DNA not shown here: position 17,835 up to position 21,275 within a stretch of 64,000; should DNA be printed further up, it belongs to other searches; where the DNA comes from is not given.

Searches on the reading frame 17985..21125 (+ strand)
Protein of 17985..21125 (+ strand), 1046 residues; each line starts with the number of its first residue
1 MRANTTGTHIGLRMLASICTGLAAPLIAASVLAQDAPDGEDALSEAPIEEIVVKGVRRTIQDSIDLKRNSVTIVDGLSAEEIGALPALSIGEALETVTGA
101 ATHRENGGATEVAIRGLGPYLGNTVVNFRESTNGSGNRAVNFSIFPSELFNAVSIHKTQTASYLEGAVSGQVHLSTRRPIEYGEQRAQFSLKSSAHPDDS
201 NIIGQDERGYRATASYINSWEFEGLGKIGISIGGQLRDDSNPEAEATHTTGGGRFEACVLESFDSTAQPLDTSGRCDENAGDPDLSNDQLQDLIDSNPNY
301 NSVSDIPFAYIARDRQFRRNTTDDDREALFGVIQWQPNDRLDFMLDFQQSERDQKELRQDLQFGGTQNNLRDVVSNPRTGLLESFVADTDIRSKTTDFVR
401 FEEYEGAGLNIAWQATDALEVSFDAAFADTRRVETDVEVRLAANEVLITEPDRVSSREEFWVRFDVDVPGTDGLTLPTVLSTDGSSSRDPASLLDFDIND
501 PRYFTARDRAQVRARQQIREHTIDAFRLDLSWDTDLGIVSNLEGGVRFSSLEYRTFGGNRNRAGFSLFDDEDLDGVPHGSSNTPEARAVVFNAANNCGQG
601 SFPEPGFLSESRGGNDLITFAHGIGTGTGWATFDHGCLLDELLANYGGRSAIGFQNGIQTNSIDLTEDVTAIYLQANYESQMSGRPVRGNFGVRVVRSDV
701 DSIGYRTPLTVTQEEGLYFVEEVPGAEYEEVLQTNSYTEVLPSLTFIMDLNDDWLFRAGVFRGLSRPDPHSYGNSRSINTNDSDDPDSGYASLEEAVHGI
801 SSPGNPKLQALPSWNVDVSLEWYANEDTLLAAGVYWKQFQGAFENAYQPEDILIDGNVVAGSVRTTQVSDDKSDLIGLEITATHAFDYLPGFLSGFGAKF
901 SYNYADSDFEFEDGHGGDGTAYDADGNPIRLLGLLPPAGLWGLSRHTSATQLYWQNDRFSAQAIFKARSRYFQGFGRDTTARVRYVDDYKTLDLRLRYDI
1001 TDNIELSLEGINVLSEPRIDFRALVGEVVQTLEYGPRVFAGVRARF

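Call 10: search_protein_families(library=pfam, proteins=[window:17985-21125:+], max_evalue=0.0001)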
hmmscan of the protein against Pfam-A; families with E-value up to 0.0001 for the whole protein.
window:17985-21125:+ (1046 aa): 2 families
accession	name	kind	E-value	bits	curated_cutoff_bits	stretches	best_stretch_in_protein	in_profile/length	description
PF00593.30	TonB_dep_Rec_b-barrel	-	1.1e-23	85.3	27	1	488-1013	28-436/436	TonB dependent receptor-like, beta-barrel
PF07715.20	Plug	-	1.2e-10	42.3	23.9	1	69-170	4-106/107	TonB-dependent Receptor Plug Domain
